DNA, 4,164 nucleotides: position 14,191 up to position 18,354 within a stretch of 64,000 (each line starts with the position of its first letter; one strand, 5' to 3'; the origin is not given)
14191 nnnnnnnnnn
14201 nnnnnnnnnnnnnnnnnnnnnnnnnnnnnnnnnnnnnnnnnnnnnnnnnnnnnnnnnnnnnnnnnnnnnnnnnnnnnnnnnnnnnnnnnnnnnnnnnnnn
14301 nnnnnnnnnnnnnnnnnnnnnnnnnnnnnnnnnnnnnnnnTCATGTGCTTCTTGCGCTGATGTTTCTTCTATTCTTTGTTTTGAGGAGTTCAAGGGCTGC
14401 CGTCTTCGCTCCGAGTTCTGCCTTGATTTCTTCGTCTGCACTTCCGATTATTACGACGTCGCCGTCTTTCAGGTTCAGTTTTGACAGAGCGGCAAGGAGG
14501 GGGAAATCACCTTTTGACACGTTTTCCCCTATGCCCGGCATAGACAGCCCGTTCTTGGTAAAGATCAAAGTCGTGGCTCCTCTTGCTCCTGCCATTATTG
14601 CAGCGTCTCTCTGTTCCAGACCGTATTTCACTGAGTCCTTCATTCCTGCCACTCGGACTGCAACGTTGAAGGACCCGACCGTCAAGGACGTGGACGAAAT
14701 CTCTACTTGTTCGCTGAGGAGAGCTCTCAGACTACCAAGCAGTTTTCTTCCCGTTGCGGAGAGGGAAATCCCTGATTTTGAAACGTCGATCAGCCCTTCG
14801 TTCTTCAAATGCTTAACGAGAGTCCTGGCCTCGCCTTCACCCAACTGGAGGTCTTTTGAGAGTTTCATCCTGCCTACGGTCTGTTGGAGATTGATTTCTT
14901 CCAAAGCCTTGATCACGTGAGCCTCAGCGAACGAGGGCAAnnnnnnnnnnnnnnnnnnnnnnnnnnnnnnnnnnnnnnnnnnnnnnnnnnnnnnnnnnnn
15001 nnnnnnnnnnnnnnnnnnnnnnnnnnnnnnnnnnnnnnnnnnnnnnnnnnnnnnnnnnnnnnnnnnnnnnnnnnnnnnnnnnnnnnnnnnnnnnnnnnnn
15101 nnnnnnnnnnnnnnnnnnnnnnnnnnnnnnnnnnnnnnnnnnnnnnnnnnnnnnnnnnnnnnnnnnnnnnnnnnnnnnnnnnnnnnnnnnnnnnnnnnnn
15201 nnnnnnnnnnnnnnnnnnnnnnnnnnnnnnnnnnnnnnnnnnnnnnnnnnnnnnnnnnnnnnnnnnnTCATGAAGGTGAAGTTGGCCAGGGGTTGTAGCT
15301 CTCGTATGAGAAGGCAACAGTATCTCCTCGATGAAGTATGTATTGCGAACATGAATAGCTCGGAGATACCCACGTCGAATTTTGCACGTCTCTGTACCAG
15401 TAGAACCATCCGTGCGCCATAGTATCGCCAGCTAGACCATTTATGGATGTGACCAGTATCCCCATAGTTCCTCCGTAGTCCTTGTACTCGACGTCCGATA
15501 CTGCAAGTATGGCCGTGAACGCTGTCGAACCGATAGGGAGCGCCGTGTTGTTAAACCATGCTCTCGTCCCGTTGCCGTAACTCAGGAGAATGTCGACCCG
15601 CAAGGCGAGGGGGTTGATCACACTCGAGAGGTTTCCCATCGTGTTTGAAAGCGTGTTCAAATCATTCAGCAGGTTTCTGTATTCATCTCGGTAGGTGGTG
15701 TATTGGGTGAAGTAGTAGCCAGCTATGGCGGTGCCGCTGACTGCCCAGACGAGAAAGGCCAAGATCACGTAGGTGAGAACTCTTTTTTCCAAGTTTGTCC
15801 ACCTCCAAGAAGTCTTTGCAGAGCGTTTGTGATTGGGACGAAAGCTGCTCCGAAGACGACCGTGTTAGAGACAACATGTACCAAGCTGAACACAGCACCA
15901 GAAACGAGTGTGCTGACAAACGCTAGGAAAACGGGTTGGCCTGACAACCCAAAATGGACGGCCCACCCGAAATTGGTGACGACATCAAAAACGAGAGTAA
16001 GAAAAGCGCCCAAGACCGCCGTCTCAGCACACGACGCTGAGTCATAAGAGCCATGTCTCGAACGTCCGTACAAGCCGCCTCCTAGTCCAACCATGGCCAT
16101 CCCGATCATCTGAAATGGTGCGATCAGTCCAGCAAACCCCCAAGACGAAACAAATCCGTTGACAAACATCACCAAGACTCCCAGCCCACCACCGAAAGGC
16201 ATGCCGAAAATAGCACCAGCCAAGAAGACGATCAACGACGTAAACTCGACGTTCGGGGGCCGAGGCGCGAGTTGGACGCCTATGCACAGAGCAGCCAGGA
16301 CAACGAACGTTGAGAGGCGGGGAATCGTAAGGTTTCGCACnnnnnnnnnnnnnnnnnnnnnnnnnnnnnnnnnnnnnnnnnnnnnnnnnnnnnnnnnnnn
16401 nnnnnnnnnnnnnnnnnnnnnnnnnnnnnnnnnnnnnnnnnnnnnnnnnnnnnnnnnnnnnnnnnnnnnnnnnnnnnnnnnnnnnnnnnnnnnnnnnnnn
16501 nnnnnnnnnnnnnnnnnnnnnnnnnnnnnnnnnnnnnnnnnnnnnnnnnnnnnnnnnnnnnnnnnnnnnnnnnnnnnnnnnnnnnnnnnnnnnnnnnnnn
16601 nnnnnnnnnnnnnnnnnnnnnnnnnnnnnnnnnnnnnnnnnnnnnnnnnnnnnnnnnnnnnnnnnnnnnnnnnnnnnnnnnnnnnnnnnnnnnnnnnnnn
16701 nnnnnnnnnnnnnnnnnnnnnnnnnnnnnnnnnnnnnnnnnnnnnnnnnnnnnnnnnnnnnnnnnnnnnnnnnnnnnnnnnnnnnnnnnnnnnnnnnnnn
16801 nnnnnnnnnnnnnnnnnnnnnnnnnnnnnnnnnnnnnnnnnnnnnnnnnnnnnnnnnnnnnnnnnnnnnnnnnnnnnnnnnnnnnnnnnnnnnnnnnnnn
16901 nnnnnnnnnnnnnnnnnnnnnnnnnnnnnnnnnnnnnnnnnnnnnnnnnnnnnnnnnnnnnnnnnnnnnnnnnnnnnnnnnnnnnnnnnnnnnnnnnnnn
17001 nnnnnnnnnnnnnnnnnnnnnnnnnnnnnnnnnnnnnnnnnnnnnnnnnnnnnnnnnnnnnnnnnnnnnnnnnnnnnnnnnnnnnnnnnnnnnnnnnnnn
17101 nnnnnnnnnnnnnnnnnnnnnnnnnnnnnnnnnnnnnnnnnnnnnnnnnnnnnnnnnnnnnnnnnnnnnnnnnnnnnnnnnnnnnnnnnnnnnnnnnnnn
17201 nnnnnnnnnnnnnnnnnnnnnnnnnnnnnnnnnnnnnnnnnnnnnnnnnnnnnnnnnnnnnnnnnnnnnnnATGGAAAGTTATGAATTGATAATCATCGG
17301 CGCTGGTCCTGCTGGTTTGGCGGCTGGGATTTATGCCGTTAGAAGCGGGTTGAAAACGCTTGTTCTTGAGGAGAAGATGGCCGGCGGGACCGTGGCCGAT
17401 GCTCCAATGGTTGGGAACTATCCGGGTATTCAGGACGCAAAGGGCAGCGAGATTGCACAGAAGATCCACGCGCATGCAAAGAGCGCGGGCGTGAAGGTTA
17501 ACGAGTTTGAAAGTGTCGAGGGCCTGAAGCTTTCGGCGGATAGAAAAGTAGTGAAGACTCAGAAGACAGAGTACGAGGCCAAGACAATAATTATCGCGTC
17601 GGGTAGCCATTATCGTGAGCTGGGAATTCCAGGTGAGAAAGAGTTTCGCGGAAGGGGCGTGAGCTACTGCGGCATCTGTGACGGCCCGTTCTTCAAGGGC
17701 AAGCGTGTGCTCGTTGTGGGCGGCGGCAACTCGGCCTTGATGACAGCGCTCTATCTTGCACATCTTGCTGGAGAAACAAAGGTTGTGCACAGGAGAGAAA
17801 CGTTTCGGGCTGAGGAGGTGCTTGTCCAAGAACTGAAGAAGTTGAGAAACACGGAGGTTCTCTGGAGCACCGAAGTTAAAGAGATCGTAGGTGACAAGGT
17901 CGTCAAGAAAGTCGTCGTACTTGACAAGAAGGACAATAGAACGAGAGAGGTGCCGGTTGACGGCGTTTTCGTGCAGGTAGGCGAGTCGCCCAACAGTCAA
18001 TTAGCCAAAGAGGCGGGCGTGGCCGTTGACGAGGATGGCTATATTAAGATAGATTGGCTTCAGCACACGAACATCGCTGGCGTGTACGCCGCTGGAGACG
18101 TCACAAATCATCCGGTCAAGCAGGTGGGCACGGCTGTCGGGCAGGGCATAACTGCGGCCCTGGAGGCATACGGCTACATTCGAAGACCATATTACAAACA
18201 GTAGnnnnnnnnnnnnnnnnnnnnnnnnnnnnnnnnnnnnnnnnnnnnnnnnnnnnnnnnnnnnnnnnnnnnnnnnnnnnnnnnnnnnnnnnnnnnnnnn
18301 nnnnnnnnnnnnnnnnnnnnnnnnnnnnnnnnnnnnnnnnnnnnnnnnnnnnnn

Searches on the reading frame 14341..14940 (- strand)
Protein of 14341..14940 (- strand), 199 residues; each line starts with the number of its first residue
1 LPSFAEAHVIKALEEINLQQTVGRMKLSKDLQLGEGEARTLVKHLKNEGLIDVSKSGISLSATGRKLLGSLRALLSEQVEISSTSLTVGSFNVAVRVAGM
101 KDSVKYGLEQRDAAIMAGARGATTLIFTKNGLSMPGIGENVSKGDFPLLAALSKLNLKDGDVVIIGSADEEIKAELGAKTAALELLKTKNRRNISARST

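Call 9: search_protein_families(library=pfam, proteins=[window:14341-14940:-], max_evalue=0.001)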
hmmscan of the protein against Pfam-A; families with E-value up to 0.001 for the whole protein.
window:14341-14940:- (199 aa): 3 families
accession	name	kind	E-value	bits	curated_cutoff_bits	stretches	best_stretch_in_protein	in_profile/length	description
PF14544.11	DUF4443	-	5e-29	100.6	27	1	88-186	1-100/100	Domain of unknown function (DUF4443)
PF21715.3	CggR_N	-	3.9e-13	49.4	30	1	12-74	8-70/71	CggR N-terminal DNA binding domain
PF22167.2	PH0730-like_N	-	2.9e-08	34.2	30.2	1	18-66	12-60/60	PH0730-like, N-terminal domain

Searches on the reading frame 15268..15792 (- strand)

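Call 9: search_protein_families(library=pfam, proteins=[window:15268-15792:-], max_evalue=0.001)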
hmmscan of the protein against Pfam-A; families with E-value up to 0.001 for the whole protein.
window:15268-15792:- (174 aa): 1 family
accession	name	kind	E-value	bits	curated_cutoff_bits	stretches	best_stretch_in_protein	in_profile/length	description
PF14478.12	DUF4430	-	5.7e-08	33.5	23.8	1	88-164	1-71/72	Domain of unknown function (DUF4430)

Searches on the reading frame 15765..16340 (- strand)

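Call 9: search_protein_families(library=pfam, proteins=[window:15765-16340:-], max_evalue=0.001)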
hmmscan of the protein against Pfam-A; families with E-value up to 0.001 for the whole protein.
window:15765-16340:- (191 aa): 2 families
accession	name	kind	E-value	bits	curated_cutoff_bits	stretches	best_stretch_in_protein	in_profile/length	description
PF12822.12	ECF_trnsprt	-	0.00053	20.5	30.7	1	10-163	4-165/169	ECF transporter, substrate-specific component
PF20221.3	DUF6580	-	0.00079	20.1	27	1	7-174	5-155/162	Family of unknown function (DUF6580)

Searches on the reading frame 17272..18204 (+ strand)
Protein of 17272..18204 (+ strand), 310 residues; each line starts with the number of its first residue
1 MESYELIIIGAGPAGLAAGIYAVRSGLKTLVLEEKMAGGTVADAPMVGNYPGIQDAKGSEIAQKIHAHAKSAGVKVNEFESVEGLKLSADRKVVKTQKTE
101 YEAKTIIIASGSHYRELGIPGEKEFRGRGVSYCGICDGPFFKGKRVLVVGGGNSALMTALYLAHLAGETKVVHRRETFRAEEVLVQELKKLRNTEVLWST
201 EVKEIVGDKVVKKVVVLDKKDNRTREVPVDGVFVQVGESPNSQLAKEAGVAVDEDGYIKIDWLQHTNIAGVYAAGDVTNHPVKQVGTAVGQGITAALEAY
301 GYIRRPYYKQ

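Call 9: search_protein_families(library=pfam, proteins=[window:17272-18204:+], max_evalue=0.001)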
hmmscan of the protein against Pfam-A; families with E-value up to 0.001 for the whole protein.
window:17272-18204:+ (310 aa): 10 families
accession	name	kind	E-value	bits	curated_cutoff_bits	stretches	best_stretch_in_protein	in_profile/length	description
PF07992.20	Pyr_redox_2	-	1.2e-50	173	26.1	1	5-292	2-291/291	Pyridine nucleotide-disulphide oxidoreductase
PF13738.12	Pyr_redox_3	-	3.6e-29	102.4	30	2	56-275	78-305/305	Pyridine nucleotide-disulphide oxidoreductase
PF00070.33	Pyr_redox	-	9.3e-14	52.2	22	1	145-216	1-79/82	Pyridine nucleotide-disulphide oxidoreductase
PF01266.30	DAO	-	6.1e-10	39.6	27.9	0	6-40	2-38/353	FAD dependent oxidoreductase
PF03486.20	HI0933_like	-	8.7e-10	38.9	50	0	5-36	2-33/244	HI0933-like protein Rossmann domain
PF00890.30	FAD_binding_2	-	4.6e-07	29.8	20.4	1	6-40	2-37/414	FAD binding domain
PF01946.23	Thi4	-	9.8e-07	28.7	26.2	1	5-39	19-54/235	Thi4 family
PF12831.13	FAD_oxidored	-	1.3e-06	28.4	27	1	6-50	2-50/416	FAD dependent oxidoreductase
PF13450.12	NAD_binding_8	-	8.1e-05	23.3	21.9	1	8-39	1-33/68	NAD(P)-binding Rossmann-like domain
PF01494.25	FAD_binding_3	-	0.0001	22.1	22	0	5-34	3-32/349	FAD binding domain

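Call 29: search_protein_families(library=ncbifam, proteins=[window:17272-18204:+], max_evalue=0.00001)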
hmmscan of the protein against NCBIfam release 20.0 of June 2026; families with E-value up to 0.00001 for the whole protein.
window:17272-18204:+ (310 aa): 58 families (the best 25 are shown)
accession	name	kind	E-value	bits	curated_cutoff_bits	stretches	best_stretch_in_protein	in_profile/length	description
TIGR01292.1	TRX_reduct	equivalog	1.7e-104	348.9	343.45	1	4-303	1-300/300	thioredoxin-disulfide reductase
TIGR03140.1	AhpF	equivalog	6e-85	285.7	502.9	1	2-303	211-512/515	alkyl hydroperoxide reductase subunit F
TIGR03143.1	AhpF_homolog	hypoth_equivalog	2.2e-77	260.9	687.65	1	3-304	4-309/555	putative alkyl hydroperoxide reductase F subunit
NF007614.0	PRK10262.1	equivalog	2.7e-57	194.3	644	1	5-303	8-314/321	thioredoxin-disulfide reductase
TIGR04018.1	Bthiol_YpdA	hypoth_equivalog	4.5e-28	98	339.9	2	69-278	80-289/316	YpdA family putative bacillithiol disulfide reductase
TIGR01350.1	lipoamide_DH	equivalog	7.5e-25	87.5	408.8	2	91-301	116-331/461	dihydrolipoyl dehydrogenase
NF004776.0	PRK06116.1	equivalog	1.5e-24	86.9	480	1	64-290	94-316/450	glutathione-disulfide reductase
TIGR02053.1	MerA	equivalog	6.1e-24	84.8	454.45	1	78-301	103-330/465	mercury(II) reductase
TIGR01421.1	gluta_reduc_1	equivalog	1.3e-22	80.6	556.15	1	71-280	98-307/450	glutathione-disulfide reductase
NF009409.0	PRK12770.1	subfamily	2.7e-21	76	343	1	6-305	21-352/360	putative glutamate synthase subunit beta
NF004945.0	PRK06292.2-3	equivalog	3.9e-19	68.9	494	1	71-279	98-306/457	dihydrolipoyl dehydrogenase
TIGR03315.1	Se_ygfK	equivalog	2.7e-18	64.8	835.3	1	5-297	539-833/1012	putative selenate reductase subunit YgfK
NF041853.1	hythiocyan_redase_MerA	equivalog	3.3e-17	62.5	650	1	142-278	159-295/440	hypothiocyanous acid reductase MerA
NF004943.0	PRK06292.2-1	equivalog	4.2e-17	62.1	432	1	94-296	120-325/456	dihydrolipoyl dehydrogenase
NF004947.0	PRK06292.2-5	equivalog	4.7e-17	62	592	1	95-279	124-311/474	dihydrolipoyl dehydrogenase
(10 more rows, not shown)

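Call 46: search_solved_structures(query=window:17272-18204:+, max_evalue=1e-20, show_alignments=3)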
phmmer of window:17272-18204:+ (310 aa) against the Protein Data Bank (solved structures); distinct sequences matched with E-value up to 1e-20: 55.
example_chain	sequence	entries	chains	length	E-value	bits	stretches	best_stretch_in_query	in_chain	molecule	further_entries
4zn0_A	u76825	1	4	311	3e-75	256.5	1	3-305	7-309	Thioredoxin reductase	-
3f8p_A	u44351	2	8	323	5.2e-70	239.3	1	2-305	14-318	Thioredoxin reductase (TrxB-3)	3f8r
7aaw_A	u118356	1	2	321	4.9e-69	236.1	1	3-304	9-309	Thioredoxin reductase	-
3f8d_A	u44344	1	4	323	1.4e-68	234.6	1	2-305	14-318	Thioredoxin reductase (TrxB-3)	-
5mh4_A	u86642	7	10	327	1.3e-67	231.5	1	3-303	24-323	Thioredoxin reductase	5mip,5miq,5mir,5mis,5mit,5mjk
3cty_A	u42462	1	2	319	1.1e-66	228.4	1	3-301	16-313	Thioredoxin reductase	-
2q7v_A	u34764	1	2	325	9.9e-66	225.3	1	3-297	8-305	Thioredoxin reductase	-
5uwy_A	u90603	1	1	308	1.5e-64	221.4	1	4-304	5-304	Thioredoxin reductase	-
4gcm_A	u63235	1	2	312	6.7e-64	219.3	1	4-304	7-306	Thioredoxin reductase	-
7jyp_A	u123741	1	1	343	9.3e-60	205.6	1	3-296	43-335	Thioredoxin reductase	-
5uth_A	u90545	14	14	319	1.4e-58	201.8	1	4-302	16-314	Thioredoxin reductase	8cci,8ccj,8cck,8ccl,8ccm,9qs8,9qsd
6bwt_A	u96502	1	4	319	7.2e-58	199.5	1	4-303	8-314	Thioredoxin reductase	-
3r9u_A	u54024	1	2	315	1.2e-56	195.5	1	5-304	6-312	Thioredoxin reductase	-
7e52_A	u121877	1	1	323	2.3e-55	191.3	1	5-303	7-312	Thioredoxin reductase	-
1fl2_A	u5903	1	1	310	6.7e-55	189.7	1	4-305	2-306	ALKYL HYDROPEROXIDE REDUCTASE SUBUNIT F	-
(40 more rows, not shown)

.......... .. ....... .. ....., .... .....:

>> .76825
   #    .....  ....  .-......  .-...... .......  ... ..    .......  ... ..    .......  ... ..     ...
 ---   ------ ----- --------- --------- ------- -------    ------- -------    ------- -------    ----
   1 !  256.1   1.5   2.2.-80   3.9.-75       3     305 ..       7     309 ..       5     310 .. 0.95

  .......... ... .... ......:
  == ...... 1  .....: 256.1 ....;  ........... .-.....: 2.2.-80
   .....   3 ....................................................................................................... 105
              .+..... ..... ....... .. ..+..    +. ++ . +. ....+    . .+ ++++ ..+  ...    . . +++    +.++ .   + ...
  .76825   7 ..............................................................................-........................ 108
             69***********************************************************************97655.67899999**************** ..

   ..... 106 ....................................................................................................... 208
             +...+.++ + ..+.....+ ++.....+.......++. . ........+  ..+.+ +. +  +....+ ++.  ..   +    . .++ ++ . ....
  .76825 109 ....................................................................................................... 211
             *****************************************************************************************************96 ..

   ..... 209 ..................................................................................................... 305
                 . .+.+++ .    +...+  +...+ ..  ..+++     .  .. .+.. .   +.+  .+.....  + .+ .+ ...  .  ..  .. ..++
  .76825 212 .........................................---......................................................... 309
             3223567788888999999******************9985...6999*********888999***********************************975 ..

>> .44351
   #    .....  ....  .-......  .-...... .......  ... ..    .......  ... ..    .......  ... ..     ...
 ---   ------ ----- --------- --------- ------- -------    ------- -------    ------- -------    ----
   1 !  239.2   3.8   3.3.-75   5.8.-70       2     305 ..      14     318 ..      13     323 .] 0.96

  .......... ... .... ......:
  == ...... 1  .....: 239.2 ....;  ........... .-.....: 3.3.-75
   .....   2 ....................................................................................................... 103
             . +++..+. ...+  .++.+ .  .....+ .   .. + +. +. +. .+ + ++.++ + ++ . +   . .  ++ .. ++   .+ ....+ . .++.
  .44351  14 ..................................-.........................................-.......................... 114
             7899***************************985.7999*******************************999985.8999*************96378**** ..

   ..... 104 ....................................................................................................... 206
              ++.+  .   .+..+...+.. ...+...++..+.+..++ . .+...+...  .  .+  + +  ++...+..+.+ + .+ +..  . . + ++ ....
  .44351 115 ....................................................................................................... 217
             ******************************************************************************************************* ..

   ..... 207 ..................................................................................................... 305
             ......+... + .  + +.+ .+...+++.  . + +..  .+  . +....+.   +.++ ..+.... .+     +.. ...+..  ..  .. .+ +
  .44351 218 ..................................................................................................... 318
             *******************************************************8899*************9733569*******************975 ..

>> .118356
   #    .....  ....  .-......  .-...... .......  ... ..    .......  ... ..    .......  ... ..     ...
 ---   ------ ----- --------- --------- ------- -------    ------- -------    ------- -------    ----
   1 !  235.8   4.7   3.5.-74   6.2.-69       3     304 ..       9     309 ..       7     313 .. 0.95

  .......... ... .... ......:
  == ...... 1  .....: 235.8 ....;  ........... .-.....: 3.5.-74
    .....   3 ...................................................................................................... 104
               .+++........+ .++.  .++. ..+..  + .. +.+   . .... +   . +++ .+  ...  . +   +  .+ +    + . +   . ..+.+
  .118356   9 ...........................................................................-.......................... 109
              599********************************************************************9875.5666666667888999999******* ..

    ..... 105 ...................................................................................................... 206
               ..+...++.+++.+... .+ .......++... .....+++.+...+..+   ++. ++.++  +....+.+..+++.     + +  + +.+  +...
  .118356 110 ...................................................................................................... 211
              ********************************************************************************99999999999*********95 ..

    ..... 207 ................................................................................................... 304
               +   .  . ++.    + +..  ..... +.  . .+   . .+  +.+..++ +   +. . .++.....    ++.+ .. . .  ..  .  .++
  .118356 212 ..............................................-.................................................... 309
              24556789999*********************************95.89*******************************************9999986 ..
